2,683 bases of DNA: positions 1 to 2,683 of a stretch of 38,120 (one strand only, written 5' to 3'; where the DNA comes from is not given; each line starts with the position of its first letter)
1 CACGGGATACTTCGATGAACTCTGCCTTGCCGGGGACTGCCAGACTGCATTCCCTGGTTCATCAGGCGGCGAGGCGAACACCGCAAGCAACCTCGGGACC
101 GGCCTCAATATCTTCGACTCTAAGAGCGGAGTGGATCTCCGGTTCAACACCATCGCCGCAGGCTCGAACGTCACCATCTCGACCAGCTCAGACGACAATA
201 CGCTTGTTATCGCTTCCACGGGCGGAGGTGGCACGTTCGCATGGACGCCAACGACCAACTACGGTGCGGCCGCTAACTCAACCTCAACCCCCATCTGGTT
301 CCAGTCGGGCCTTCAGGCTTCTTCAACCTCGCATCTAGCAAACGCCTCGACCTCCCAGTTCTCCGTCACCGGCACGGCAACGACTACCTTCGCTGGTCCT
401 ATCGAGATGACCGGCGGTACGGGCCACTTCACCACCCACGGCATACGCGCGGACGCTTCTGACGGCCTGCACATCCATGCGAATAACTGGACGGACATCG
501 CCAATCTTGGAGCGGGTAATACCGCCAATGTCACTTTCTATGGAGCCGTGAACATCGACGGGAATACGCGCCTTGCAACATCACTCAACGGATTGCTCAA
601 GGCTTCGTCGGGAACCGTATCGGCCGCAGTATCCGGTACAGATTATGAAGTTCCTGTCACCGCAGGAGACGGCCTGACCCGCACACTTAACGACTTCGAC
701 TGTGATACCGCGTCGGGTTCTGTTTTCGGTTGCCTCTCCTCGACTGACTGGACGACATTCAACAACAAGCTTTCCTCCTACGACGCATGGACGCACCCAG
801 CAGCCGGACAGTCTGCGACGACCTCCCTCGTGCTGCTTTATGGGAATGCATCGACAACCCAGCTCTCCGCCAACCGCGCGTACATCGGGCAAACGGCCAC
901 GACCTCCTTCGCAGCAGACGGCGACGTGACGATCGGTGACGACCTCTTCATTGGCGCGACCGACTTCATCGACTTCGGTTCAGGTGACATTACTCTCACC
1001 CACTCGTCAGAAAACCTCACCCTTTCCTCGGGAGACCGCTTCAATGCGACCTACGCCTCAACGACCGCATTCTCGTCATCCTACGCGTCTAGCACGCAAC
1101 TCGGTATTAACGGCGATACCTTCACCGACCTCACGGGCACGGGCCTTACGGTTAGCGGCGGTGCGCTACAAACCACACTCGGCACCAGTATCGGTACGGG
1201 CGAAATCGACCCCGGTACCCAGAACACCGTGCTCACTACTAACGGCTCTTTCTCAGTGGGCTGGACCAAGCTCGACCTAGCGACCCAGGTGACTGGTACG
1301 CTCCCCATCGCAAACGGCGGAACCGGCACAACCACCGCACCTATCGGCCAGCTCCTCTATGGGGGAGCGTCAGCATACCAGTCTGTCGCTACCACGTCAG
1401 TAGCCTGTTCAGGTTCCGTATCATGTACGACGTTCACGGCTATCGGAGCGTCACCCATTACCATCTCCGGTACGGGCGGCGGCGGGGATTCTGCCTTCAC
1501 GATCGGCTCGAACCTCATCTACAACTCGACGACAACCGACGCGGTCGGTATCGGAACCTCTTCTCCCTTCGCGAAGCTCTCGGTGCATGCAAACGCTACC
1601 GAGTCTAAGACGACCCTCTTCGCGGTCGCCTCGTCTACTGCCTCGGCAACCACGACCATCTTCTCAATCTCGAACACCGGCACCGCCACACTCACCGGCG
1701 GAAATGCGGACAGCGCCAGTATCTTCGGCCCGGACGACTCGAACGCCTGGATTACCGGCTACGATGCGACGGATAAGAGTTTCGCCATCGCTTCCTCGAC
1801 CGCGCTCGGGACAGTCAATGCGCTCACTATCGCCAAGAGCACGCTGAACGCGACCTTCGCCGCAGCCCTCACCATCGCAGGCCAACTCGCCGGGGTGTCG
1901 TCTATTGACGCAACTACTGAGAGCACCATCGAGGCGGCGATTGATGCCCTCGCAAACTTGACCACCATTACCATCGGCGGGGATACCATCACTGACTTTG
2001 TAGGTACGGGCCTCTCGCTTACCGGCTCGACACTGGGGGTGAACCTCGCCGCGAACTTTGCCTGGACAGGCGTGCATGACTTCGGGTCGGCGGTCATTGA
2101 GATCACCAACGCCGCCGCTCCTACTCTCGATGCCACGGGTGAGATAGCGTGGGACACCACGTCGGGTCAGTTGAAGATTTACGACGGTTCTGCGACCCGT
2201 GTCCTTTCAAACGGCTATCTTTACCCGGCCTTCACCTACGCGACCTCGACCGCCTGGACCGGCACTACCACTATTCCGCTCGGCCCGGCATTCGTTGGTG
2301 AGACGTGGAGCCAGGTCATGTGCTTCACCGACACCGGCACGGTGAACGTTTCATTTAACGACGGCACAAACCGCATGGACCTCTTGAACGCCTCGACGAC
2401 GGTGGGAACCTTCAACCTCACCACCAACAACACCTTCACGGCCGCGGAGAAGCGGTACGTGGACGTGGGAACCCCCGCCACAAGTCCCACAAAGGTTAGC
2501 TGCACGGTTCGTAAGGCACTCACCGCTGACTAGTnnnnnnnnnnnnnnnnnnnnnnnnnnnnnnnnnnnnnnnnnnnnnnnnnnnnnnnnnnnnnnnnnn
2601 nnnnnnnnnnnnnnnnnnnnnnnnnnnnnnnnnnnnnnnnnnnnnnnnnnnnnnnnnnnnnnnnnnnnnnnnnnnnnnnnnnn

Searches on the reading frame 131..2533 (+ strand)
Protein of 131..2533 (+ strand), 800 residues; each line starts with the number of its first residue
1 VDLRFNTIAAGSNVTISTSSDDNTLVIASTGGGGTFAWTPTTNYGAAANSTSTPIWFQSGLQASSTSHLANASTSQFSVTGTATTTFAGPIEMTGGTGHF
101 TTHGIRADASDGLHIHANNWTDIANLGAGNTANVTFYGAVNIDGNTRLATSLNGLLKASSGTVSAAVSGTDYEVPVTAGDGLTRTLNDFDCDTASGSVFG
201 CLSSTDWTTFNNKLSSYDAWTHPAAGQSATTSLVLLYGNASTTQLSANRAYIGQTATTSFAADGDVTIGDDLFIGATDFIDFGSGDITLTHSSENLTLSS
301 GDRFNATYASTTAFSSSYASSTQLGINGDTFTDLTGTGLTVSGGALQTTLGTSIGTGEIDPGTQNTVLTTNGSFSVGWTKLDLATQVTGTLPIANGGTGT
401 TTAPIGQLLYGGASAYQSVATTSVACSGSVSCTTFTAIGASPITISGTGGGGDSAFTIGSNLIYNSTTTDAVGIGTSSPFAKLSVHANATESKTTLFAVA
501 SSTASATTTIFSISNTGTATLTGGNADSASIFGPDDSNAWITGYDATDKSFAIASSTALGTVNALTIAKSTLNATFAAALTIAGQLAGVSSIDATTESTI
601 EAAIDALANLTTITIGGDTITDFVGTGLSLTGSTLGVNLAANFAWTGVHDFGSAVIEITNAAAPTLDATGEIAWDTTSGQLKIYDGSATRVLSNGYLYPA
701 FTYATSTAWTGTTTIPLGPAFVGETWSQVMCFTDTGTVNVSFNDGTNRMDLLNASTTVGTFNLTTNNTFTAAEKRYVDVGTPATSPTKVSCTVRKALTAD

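Call 84: search_protein_families(library=pfam, alignment_id=A5, max_evalue=0.001)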
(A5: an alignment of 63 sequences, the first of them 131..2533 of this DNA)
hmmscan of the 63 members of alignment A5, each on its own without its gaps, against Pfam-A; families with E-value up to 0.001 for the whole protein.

A. member 1, window:131-2533:+ (800 aa): 0 families

B. families by the number of members that match (of 63 scanned): 16 families
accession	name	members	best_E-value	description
PF18836.7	B_solenoid_ydck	1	1.3e-13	YdcK Beta solenoid repeat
PF05050.19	Methyltransf_21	1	5.4e-12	Methyltransferase FkbM domain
PF13482.12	RNase_H_2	1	7.1e-12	RNase_H superfamily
PF13392.12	HNH_3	1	1e-10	HNH endonuclease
PF00535.33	Glycos_transf_2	1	1.4e-10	Glycosyl transferase family 2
PF03237.21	Terminase_6N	1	1.1e-09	Terminase large subunit, T4likevirus-type, N-terminal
PF07463.16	NUMOD4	1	1.2e-09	NUMOD4 motif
PF13385.13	Laminin_G_3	1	1.1e-05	Concanavalin A-like lectin/glucanases superfamily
PF10108.15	DNA_pol_B_exo2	1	3.5e-05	Predicted 3'-5' exonuclease related to the exonuclease domain of PolB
PF07659.16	DUF1599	1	8.4e-05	Nucleotide modification associated domain 1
PF05375.19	Pacifastin_I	1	0.00015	Pacifastin inhibitor (LCMII)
PF05207.18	Zn_ribbon_CSL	1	0.00016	CSL zinc finger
PF05257.22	CHAP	1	0.00026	CHAP domain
PF22083.2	I-HmuI_NUMOD-like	1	0.00033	DNA endonuclease I-HmuI-like, NUMOD-like domain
PF13730.12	HTH_36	1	0.00038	Helix-turn-helix domain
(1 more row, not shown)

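Call 85: search_protein_families(library=phrogs, alignment_id=A5, max_evalue=0.0001)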
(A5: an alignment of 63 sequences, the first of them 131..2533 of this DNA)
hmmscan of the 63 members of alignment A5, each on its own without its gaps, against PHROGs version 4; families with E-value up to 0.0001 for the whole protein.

A. member 1, window:131-2533:+ (800 aa): 0 families

B. families by the number of members that match (of 63 scanned): 39 families (the first 25 are shown)
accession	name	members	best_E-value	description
phrog_403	-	1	1.1e-61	DNA polymerase exonuclease subunit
phrog_5070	-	1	9.5e-51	-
phrog_7964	-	1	1.6e-47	-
phrog_59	-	1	1.3e-42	HNH endonuclease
phrog_2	-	1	1.9e-37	terminase large subunit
phrog_959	-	1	2e-34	HNH endonuclease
phrog_1492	-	1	4.2e-29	HNH endonuclease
phrog_644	-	1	3e-28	-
phrog_8156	-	1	2.8e-24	methyltransferase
phrog_298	-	1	1.5e-23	exonuclease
phrog_7498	-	1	5.9e-19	DnaD-like helicase loader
phrog_1485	-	1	1.3e-16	-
phrog_17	-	1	1.6e-16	DNA polymerase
phrog_37683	-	1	1.8e-14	-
phrog_7579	-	1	9.1e-13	terminase large subunit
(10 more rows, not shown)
